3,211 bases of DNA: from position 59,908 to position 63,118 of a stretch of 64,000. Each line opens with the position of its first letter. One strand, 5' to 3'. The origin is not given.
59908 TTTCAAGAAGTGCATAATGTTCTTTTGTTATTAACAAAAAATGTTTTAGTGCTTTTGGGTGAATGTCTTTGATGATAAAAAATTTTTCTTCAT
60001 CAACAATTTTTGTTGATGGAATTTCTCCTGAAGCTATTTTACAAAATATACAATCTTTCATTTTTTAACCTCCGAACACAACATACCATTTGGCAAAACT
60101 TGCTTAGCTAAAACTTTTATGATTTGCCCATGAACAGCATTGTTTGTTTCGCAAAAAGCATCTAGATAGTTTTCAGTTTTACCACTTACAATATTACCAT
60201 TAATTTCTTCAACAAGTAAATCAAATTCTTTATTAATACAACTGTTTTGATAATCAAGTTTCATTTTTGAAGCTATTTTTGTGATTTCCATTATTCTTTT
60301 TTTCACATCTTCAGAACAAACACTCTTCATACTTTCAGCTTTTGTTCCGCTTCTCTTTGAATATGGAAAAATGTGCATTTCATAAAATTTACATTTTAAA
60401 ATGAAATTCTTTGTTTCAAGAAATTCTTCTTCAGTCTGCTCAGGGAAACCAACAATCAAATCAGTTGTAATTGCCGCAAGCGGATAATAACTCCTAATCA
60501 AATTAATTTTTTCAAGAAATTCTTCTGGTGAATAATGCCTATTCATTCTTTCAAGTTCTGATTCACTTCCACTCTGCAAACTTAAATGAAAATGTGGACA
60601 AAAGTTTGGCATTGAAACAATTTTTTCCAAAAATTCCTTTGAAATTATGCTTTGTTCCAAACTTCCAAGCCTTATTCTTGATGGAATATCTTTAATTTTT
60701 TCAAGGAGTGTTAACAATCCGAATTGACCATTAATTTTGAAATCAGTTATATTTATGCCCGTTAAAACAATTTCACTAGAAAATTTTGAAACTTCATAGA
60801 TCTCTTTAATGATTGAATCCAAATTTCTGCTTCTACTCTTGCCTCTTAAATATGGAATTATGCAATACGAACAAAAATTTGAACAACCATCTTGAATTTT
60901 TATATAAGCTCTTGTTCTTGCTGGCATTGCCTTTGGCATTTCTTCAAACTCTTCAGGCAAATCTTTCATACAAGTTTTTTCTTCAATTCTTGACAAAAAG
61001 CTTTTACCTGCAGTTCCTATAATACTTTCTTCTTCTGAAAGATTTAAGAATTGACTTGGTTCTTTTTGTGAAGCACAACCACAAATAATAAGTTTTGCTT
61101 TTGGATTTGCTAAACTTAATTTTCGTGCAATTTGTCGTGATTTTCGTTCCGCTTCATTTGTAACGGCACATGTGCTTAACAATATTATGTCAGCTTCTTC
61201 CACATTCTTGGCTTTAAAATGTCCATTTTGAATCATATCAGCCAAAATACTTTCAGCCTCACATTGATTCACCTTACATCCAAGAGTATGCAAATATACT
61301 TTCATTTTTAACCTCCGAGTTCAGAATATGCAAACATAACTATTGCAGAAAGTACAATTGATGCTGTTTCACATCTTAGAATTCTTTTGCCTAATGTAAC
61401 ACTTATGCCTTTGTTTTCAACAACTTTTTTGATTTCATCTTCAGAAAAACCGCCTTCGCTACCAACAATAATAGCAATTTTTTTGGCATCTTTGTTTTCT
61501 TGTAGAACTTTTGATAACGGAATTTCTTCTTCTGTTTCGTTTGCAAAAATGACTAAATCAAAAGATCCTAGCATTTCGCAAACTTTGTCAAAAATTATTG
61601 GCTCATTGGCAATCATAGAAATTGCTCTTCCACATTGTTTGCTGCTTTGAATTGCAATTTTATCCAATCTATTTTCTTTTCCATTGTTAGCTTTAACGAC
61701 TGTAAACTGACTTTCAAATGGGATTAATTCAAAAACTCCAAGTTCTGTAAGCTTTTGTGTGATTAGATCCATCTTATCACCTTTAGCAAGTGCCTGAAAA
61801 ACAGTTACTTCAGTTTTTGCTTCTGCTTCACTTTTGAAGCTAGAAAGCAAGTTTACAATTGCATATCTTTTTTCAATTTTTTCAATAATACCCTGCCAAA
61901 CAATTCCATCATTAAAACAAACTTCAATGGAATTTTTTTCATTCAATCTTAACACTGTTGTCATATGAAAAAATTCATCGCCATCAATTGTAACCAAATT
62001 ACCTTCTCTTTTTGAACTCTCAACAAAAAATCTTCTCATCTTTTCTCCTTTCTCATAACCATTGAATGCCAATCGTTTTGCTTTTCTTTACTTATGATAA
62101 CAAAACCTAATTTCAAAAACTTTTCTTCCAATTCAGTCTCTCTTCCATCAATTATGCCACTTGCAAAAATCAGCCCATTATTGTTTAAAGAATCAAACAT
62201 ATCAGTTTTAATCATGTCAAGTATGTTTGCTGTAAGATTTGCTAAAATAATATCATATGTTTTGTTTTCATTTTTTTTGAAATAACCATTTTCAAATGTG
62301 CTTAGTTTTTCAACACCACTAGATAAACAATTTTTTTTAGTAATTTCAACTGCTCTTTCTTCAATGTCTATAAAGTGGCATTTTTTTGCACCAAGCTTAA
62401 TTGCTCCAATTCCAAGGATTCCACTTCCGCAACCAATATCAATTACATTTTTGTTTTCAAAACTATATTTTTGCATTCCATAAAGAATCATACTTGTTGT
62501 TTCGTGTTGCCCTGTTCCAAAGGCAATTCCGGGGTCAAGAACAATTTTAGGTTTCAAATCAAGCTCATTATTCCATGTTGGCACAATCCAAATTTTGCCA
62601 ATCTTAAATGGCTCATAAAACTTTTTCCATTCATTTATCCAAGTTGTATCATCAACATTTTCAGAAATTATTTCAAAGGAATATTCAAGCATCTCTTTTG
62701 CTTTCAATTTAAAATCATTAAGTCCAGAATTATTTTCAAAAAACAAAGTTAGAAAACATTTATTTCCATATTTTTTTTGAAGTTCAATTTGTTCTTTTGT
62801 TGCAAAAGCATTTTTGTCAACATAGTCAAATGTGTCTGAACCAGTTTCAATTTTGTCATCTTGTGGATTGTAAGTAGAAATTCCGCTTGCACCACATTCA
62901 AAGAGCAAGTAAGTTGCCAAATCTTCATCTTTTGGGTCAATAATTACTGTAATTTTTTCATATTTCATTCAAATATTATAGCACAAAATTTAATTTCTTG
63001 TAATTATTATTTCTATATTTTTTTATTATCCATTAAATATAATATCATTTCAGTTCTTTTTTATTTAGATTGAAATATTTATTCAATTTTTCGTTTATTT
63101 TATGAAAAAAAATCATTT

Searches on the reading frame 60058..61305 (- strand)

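Call 63: search_protein_families(library=pfam, proteins=[window:60058-61305:-], max_evalue=0.00001)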
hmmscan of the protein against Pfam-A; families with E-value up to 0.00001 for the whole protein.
window:60058-61305:- (415 aa): 2 families
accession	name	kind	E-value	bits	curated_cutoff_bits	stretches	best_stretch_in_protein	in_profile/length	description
PF04055.27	Radical_SAM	-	1.2e-22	81.3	29.5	1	135-302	1-166/166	Radical SAM superfamily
PF00919.26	UPF0004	-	2.5e-22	79.1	27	1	2-95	1-96/98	Uncharacterized protein family UPF0004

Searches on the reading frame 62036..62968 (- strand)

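Call 44: search_protein_families(library=pfam, proteins=[window:62036-62968:-], max_evalue=0.0001)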
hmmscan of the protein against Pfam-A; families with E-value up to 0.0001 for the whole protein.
window:62036-62968:- (310 aa): 6 families
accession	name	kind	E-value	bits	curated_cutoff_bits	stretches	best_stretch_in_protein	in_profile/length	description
PF06325.19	PrmA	-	2.2e-64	218.2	22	1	3-307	2-295/296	Ribosomal protein L11 methyltransferase (PrmA)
PF05175.20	MTS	-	1.3e-12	48.1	23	1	152-244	13-105/170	Methyltransferase small domain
PF13847.12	Methyltransf_31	-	8.6e-10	38.9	27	1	171-248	3-85/145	Methyltransferase domain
PF03602.21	Cons_hypoth95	-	1.4e-08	35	24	1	165-241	35-117/182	Conserved hypothetical protein 95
PF13649.12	Methyltransf_25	-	1.9e-06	28.9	27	1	175-250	1-77/97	Methyltransferase domain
PF13489.12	Methyltransf_23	-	4.6e-05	23.7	27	1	168-246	19-90/164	Methyltransferase domain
